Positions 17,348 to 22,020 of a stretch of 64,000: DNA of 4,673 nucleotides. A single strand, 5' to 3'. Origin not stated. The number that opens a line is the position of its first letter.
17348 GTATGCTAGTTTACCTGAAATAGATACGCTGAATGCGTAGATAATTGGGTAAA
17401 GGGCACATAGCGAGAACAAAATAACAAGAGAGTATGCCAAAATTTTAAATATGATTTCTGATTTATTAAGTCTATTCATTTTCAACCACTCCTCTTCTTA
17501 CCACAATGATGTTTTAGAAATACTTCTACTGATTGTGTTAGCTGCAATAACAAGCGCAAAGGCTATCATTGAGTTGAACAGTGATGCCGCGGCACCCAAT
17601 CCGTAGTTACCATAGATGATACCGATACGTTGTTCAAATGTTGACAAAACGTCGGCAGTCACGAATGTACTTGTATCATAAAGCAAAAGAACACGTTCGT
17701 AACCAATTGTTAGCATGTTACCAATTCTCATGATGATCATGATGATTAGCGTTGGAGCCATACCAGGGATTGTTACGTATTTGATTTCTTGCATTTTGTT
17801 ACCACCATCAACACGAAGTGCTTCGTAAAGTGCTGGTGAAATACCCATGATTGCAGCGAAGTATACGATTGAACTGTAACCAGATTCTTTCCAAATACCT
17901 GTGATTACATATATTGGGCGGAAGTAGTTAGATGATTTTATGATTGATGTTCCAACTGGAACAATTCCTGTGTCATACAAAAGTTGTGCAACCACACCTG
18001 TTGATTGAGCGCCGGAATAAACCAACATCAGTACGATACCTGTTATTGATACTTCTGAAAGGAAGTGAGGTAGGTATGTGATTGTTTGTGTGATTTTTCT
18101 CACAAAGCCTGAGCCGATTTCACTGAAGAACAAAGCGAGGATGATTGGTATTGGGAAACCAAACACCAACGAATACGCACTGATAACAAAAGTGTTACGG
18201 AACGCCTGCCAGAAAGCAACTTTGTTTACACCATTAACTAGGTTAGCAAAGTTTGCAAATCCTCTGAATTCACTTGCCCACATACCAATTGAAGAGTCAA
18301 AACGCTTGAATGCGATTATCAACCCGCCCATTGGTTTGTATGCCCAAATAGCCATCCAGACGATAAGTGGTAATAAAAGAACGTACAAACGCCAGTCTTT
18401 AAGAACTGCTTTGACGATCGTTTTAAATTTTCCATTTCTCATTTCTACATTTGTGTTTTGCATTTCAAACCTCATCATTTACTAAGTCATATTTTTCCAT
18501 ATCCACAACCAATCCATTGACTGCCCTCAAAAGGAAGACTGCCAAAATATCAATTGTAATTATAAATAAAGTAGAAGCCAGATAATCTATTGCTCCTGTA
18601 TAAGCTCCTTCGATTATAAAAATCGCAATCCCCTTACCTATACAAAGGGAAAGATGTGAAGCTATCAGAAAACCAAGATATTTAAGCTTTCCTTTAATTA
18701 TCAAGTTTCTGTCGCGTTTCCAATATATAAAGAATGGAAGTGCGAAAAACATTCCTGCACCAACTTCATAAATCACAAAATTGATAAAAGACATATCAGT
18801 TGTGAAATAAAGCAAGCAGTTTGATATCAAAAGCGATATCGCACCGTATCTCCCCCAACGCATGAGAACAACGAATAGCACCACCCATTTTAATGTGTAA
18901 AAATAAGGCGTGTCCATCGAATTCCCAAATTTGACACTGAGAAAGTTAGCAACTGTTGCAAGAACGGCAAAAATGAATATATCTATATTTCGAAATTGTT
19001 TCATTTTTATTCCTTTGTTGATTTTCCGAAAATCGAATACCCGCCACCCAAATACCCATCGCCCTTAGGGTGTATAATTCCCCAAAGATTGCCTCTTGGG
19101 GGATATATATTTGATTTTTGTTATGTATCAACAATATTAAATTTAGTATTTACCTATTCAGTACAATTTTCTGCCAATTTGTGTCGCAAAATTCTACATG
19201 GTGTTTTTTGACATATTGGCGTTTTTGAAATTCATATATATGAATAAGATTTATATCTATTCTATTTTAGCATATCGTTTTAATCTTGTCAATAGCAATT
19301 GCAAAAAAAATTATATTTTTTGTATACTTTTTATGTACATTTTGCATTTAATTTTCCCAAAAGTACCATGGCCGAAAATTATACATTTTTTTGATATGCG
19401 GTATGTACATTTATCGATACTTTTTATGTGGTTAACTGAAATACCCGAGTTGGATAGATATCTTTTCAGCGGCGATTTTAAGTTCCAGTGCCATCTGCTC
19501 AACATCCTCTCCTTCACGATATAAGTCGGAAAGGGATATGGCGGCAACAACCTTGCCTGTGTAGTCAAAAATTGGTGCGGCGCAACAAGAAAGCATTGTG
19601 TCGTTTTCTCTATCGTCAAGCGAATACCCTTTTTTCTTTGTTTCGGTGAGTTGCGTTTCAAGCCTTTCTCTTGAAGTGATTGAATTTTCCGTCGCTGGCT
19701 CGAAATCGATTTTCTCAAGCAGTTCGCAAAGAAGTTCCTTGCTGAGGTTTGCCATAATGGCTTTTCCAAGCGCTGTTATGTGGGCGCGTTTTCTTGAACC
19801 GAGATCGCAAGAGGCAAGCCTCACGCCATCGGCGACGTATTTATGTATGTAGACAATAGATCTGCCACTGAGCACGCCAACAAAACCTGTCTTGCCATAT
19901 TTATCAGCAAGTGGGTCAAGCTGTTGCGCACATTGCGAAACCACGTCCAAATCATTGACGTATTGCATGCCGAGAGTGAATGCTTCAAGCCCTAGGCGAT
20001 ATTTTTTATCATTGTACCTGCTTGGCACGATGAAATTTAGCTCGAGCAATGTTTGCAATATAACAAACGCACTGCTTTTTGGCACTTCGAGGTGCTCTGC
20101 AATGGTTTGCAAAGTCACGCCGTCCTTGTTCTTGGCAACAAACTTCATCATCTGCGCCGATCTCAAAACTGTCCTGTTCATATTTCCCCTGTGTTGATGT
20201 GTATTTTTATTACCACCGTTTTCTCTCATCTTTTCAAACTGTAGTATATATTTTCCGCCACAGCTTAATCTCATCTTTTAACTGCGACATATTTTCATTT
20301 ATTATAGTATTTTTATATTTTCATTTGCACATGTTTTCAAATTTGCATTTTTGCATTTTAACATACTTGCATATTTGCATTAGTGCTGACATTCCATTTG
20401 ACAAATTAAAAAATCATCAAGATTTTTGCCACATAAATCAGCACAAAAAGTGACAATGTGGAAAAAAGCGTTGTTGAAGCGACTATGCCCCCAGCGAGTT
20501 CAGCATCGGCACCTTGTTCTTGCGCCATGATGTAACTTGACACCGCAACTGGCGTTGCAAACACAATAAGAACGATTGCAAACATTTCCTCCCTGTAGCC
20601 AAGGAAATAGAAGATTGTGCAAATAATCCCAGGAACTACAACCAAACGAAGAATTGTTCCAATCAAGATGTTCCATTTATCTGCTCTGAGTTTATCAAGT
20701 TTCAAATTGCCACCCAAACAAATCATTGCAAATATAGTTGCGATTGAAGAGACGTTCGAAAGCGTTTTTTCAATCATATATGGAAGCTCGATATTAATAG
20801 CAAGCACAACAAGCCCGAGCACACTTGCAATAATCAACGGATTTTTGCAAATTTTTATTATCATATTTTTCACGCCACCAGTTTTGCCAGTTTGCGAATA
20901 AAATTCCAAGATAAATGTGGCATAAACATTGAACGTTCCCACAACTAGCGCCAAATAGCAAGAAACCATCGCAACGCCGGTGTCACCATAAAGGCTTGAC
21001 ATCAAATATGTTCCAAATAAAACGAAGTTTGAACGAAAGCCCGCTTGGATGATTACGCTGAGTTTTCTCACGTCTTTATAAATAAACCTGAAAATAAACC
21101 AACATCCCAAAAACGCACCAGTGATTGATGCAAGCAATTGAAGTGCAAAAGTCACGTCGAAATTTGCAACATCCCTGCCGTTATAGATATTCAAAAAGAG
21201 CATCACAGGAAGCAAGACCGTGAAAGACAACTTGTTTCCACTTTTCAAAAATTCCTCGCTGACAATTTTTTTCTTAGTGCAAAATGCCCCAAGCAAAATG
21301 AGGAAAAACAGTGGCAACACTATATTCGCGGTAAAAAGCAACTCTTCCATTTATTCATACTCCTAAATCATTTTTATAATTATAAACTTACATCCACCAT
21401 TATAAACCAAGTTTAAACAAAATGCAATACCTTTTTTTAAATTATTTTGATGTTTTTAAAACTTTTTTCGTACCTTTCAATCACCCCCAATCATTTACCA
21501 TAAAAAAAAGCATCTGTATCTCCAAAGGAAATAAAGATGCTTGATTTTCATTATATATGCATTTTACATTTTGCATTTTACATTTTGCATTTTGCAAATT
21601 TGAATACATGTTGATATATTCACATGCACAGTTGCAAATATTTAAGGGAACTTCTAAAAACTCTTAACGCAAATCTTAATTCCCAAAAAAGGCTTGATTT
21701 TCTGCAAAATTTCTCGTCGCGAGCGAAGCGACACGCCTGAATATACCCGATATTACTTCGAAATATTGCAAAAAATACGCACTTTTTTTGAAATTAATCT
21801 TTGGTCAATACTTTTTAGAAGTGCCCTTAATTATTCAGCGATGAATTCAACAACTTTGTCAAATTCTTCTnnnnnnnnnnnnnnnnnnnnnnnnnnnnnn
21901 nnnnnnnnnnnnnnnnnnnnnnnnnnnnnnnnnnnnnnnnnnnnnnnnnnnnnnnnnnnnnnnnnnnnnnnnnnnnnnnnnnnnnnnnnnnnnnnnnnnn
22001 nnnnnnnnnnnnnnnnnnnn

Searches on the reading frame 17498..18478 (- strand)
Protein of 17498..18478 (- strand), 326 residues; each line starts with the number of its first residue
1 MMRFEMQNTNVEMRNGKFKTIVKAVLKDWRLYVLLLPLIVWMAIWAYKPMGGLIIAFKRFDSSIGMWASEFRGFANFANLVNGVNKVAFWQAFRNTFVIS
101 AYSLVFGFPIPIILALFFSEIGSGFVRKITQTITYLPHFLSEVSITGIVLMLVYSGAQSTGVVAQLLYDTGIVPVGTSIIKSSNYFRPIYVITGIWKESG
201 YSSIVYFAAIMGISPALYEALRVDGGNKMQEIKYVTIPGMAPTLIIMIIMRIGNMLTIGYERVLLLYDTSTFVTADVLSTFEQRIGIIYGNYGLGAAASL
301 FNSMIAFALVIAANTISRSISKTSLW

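Call 11: search_protein_families(library=pfam, proteins=[window:17498-18478:-])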
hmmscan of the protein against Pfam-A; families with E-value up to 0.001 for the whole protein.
window:17498-18478:- (326 aa): 1 family
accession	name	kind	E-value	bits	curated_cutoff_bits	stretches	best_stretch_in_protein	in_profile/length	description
PF00528.27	BPD_transp_1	-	2.6e-08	34.2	26.4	1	107-257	1-123/184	Binding-protein-dependent transport system inner membrane component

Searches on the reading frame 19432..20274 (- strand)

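Call 11: search_protein_families(library=pfam, proteins=[window:19432-20274:-])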
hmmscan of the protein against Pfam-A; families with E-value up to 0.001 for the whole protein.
window:19432-20274:- (280 aa): 3 families
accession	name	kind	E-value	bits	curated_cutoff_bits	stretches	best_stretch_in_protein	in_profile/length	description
PF01614.24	IclR_C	-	4e-34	118.1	24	1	103-273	1-173/174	Bacterial transcriptional regulator IclR C-terminal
PF09339.16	HTH_IclR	-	5.3e-08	32.9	22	1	35-82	1-48/52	IclR helix-turn-helix domain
PF12802.13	MarR_2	-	0.00026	21.5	27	1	44-84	12-52/61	MarR family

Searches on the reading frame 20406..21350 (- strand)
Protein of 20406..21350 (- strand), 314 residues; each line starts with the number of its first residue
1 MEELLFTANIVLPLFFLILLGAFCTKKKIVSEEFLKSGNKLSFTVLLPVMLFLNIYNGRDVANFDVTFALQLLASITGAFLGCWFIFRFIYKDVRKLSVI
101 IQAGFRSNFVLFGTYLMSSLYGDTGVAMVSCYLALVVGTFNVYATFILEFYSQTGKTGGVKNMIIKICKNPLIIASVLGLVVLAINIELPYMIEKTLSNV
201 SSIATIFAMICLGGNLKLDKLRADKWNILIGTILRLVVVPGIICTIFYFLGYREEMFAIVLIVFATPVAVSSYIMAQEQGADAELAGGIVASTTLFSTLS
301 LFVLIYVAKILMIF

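Call 11: search_protein_families(library=pfam, proteins=[window:20406-21350:-])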
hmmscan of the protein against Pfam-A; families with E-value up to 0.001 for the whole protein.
window:20406-21350:- (314 aa): 2 families
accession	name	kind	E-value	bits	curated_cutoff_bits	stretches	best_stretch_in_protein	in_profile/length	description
PF03547.23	Mem_trans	-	4.9e-29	101.5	25.7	1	11-304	6-342/343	Membrane transport protein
PF01758.21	SBF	-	6.1e-05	23.2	24.3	1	206-307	8-113/191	Sodium Bile acid symporter family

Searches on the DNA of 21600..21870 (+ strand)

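Call 41: search_rna_families(source=window, start=21600, end=21870, threshold=evalue, max_evalue=10)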
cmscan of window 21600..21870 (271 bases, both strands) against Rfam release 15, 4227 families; matches with E-value up to 10: 8.
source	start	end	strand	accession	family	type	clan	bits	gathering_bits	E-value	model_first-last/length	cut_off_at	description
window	21637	21835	-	RF03940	MIR9563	Gene; miRNA;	-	25.1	90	0.009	1-127/127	no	MIR9563 microRNA precursor family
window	21671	21802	-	RF04205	MIR2606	Gene; miRNA;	-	19.6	139.7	1.5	1-165/165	no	MIR2606 microRNA precursor family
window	21609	21661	+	RF02031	tpke11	Gene; sRNA;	-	18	43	0.17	1-77/77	no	tpke11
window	21777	21826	-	RF04294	mir-3578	Gene; miRNA;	CL00149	17.6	78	1.1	1-82/82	no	mir-3578 microRNA precursor family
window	21758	21791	+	RF02074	STnc240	Gene; sRNA;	-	17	55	5.1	1-77/77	no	Enterobacterial sRNA STnc240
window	21600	21645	+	RF00136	SNORD81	Gene; snRNA; snoRNA; CD-box;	CL00050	15.4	50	5.2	1-77/77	no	Small nucleolar RNA SNORD81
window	21642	21830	-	RF04128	MIR8562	Gene; miRNA;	-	15.3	211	1.3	1-242/242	no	MIR8562 microRNA precursor family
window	21600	21641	-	RF04217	mir-297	Gene; miRNA;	-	14.5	90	8.2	1-42/71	3'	mir-297 microRNA precursor family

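Call 42: search_dna_similar(query=window:21641-21830:+, collection=plasmids, mode=distant, max_evalue=0.01)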
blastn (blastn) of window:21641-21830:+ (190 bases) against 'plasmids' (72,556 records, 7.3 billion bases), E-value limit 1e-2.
No match.

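Call 43: search_dna_similar(query=window:21641-21830:+, collection=phages, mode=distant, max_evalue=0.01)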
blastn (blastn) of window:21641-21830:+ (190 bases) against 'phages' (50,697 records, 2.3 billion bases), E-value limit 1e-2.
No match.
